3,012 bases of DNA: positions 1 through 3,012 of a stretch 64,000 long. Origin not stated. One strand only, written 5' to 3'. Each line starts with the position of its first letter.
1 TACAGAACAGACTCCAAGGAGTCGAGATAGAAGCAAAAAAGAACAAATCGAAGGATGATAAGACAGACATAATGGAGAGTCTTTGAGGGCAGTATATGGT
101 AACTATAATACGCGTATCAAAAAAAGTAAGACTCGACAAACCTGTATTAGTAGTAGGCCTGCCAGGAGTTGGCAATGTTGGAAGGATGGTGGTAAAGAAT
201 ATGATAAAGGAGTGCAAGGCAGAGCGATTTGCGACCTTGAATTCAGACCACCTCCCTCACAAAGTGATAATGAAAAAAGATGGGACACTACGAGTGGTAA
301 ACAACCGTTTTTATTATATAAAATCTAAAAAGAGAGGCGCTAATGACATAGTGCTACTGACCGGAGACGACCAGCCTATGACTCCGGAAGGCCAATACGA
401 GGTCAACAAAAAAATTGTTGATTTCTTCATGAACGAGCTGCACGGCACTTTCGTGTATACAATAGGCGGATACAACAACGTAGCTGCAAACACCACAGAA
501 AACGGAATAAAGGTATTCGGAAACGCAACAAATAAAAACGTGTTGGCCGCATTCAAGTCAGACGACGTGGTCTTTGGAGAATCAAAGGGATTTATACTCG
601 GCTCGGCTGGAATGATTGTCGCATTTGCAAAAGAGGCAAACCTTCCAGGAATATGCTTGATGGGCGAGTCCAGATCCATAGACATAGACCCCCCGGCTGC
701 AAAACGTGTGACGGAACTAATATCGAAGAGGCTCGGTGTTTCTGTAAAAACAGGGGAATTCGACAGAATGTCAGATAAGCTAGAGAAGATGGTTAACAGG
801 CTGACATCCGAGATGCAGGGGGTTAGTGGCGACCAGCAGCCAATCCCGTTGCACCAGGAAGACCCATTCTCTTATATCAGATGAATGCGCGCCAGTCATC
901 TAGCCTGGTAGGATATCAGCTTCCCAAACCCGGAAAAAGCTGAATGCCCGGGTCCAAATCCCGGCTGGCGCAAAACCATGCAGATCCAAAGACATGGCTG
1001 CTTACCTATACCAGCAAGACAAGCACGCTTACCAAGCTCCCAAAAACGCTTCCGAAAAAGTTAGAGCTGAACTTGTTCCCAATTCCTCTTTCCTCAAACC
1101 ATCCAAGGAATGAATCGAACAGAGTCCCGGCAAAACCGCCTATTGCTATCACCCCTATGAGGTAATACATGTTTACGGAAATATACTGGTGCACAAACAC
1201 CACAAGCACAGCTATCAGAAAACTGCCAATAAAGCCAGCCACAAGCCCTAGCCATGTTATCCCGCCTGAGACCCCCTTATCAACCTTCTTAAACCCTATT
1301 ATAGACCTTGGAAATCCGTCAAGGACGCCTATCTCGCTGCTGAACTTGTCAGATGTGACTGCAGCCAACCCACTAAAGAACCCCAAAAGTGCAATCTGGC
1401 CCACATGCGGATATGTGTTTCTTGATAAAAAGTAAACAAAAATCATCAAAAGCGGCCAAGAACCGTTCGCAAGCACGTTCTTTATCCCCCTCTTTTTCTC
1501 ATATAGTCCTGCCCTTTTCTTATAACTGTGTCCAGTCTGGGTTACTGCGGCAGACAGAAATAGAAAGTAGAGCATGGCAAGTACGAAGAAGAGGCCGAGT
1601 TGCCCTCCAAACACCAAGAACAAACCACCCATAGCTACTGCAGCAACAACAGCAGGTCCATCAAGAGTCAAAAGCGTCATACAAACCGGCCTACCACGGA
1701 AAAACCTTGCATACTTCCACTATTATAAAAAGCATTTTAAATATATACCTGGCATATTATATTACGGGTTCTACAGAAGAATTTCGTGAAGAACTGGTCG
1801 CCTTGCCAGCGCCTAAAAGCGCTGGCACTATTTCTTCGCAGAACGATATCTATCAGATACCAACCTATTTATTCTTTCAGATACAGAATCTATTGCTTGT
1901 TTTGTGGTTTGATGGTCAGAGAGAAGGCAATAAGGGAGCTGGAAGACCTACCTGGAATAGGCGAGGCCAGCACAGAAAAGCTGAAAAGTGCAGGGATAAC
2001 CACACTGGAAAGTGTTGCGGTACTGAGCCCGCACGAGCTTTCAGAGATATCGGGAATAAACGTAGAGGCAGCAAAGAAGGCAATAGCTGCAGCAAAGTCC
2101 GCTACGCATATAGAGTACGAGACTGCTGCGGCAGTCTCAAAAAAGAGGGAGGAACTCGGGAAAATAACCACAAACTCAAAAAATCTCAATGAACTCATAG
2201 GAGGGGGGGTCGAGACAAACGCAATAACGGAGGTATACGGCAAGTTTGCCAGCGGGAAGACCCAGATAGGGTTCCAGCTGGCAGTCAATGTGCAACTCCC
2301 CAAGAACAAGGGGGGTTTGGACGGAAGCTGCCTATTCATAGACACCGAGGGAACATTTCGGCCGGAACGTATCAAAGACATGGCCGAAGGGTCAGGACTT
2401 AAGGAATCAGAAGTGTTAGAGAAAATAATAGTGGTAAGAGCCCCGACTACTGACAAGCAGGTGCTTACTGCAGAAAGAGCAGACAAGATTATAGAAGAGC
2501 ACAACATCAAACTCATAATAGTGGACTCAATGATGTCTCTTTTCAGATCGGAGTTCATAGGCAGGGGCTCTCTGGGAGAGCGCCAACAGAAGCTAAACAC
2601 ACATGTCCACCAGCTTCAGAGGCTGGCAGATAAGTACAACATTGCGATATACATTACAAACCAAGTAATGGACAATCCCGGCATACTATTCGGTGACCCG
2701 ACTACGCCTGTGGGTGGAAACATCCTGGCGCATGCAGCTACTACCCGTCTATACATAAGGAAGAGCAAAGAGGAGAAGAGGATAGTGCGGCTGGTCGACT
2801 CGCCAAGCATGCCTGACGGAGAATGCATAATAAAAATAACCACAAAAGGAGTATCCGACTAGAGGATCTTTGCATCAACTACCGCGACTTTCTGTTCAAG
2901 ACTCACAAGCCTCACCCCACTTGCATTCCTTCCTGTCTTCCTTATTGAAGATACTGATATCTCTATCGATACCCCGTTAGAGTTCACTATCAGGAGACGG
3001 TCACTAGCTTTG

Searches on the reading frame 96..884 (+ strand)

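Call 54: search_protein_families(library=pfam, proteins=[window:96-884:+], max_evalue=0.0001)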
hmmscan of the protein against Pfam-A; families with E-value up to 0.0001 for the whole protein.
window:96-884:+ (262 aa): 1 family
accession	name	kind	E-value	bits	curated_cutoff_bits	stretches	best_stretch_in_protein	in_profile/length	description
PF09754.15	PAC2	-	5.2e-34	118.4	25.8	1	18-236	1-214/215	PAC2 family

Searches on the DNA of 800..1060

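Call 45: search_rna_families(source=window, start=800, end=1060, threshold=evalue, max_evalue=0.01, show_alignments=1)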
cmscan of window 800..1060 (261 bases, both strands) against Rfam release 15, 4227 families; matches with E-value up to 0.01: 1.
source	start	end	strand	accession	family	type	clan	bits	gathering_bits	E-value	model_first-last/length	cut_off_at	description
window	889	972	+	RF00005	tRNA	Gene; tRNA;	CL00001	48.2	29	1.2e-09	1-71/71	no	tRNA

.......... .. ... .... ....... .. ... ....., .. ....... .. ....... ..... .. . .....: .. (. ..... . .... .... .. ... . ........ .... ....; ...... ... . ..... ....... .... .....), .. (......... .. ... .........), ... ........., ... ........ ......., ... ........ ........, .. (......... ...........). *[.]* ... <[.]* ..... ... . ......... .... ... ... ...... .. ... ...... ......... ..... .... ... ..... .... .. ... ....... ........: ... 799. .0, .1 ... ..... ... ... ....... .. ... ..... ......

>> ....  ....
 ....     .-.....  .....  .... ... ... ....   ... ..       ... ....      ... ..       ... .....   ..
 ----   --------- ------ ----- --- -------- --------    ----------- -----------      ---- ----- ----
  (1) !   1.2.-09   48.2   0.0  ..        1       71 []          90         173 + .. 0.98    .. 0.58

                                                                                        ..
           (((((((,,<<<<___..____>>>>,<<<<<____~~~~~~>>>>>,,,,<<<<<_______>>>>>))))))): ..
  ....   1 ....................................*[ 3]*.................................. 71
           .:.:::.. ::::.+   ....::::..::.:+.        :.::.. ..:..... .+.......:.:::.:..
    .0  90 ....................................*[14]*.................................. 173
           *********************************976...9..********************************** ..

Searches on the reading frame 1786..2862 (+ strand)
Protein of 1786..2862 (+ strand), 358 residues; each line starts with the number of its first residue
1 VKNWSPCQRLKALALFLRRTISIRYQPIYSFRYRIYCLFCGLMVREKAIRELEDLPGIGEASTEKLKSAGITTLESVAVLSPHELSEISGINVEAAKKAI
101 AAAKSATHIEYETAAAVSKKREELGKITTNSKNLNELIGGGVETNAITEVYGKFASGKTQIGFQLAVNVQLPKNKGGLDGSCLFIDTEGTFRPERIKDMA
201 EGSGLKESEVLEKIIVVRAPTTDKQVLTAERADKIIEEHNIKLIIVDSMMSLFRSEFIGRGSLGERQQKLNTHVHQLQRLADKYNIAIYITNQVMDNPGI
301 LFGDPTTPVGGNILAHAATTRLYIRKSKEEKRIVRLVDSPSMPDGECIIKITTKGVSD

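Call 54: search_protein_families(library=pfam, proteins=[window:1786-2862:+], max_evalue=0.0001)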
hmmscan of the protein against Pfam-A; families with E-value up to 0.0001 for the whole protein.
window:1786-2862:+ (358 aa): 5 families
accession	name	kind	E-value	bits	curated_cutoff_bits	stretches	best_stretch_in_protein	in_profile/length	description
PF08423.17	Rad51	-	6.8e-86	287.9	22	1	120-358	1-243/244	Rad51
PF00154.27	RecA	-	6.3e-19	68.9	27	1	119-331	25-225/262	recA bacterial DNA recombination protein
PF14520.12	HHH_5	-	4.8e-10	40.2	27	1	50-104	2-56/57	Helix-hairpin-helix domain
PF13481.12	AAA_25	-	4.5e-07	30.1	27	1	126-291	14-187/195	AAA domain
PF21999.2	IMS_HHH_1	-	3.2e-05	24.7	27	1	53-87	1-35/53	DNA polymerase-iota, thumb domain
